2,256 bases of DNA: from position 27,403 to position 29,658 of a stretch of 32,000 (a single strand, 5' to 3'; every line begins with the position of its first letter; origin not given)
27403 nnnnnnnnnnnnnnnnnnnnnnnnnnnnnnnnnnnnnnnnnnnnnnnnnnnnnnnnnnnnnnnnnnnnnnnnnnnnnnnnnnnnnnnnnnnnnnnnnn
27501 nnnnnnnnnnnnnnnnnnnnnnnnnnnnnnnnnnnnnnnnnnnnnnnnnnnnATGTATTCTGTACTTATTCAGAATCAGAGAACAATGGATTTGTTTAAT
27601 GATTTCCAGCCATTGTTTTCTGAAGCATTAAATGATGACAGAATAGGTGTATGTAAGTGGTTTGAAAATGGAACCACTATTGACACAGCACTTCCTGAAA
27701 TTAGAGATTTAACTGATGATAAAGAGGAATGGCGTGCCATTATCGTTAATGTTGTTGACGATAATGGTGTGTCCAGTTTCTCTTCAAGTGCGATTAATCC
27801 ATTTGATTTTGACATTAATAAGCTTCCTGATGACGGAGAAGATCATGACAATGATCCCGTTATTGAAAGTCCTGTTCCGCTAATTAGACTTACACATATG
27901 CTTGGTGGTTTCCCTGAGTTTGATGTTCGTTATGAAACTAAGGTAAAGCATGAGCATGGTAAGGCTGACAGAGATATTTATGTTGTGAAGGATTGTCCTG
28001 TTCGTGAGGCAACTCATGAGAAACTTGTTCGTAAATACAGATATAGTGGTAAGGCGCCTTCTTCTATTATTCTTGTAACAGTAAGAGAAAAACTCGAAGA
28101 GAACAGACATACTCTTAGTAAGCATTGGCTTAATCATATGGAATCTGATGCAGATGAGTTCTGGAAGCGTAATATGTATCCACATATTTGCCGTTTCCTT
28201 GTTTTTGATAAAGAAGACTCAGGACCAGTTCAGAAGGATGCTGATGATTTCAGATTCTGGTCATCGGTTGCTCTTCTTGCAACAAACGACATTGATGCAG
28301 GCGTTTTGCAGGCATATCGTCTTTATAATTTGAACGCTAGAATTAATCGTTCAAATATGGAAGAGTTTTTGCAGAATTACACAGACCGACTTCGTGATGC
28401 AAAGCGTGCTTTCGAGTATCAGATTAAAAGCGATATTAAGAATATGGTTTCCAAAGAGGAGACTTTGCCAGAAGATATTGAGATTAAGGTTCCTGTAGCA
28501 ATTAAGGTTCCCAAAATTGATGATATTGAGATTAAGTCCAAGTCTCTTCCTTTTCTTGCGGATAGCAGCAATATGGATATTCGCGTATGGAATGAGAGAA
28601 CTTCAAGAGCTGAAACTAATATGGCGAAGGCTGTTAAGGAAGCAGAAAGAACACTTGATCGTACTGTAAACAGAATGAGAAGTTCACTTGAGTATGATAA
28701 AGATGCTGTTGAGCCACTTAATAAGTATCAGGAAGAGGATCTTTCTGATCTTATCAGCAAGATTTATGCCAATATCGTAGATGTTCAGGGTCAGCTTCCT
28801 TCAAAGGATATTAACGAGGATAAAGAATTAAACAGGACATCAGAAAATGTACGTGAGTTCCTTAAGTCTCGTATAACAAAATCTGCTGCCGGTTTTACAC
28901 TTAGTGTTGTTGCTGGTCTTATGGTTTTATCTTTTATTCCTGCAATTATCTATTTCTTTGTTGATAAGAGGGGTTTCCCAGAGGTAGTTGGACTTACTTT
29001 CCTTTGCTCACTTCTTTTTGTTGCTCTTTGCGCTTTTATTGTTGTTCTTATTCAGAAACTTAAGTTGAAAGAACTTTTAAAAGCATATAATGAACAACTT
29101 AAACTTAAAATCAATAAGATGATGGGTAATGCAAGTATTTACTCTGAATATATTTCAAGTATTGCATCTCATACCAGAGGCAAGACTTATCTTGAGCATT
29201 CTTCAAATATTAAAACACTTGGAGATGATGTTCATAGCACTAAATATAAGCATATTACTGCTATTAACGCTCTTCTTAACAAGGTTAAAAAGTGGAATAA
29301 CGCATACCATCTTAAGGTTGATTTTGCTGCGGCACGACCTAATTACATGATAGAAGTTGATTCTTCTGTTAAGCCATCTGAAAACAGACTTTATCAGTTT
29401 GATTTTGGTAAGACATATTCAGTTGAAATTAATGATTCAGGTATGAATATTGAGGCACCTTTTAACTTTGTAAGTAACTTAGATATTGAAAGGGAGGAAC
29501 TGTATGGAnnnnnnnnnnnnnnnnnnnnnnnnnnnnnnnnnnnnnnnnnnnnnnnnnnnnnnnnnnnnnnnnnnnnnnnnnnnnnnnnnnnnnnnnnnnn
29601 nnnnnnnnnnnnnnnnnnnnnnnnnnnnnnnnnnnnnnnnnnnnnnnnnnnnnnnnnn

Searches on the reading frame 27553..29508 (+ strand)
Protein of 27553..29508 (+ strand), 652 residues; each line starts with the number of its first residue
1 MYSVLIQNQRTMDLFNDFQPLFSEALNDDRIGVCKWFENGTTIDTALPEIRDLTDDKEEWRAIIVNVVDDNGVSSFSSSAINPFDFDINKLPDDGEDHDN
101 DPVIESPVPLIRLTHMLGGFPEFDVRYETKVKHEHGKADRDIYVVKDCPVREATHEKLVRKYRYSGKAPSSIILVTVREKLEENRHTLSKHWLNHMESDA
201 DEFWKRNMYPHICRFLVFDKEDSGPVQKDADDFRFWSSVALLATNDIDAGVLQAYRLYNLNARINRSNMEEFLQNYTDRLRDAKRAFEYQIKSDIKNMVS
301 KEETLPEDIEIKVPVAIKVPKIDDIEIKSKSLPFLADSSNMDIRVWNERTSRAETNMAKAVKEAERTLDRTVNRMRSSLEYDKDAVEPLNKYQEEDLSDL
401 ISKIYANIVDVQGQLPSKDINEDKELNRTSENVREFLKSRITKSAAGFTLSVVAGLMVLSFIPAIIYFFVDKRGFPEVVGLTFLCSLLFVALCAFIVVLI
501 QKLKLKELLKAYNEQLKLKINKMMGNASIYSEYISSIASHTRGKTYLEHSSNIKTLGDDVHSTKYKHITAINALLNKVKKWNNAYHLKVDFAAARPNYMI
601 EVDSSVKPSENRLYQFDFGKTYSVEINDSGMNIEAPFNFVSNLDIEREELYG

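Call 7: search_protein_families(library=pfam, proteins=[window:27553-29508:+], max_evalue=0.01)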
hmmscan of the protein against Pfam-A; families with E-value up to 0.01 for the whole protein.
window:27553-29508:+ (652 aa): 2 families
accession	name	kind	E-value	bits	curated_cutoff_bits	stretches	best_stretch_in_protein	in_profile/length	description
PF01594.21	AI-2E_transport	-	0.00039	20.2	34.3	0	396-470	85-158/327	AI-2E family transporter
PF06687.17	SUR7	-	0.0046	17.1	29.6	1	429-520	91-182/201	SUR7/PalI family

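Call 9: search_protein_families(library=ncbifam, proteins=[window:27553-29508:+], max_evalue=0.01)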
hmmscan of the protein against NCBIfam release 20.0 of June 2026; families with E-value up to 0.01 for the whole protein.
window:27553-29508:+ (652 aa): 0 families

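Call 73: search_protein_families(library=pfam, proteins=[window:27553-29508:+], max_evalue=1)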
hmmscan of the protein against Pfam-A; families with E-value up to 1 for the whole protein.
window:27553-29508:+ (652 aa): 11 families
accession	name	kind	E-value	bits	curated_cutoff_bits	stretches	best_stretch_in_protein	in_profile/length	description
PF01594.21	AI-2E_transport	-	0.00039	20.2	34.3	2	396-470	85-158/327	AI-2E family transporter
PF06687.17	SUR7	-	0.0046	17.1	29.6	1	429-520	91-182/201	SUR7/PalI family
PF10754.15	DUF2569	-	0.026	15.4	26.5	1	444-509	51-119/143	Protein of unknown function (DUF2569)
PF11026.13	DUF2721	-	0.031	14.6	28.3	1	421-496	40-115/129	Protein of unknown function (DUF2721)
PF03194.20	LUC7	-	0.055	13.7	33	1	352-550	80-219/246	LUC7 N_terminus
PF01769.21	MgtE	-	0.086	13.5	27.6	1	447-501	40-95/125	Divalent cation transporter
PF14023.12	Bestrophin-like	-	0.19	11.7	32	1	399-499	118-217/232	Bestrophin-like domain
PF01988.24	VIT1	-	0.22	11.8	28.1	1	439-497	127-179/214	VIT family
PF08765.17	Mor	-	0.27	11.7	24.9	0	146-186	67-105/107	Mor transcription activator family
PF20960.2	Bag6_BAGS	-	0.35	11.5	22.9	0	500-522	28-50/53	Bag6, BAG-similar domain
PF14828.11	Amnionless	-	0.61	9.2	30.4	0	190-221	2-33/442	Amnionless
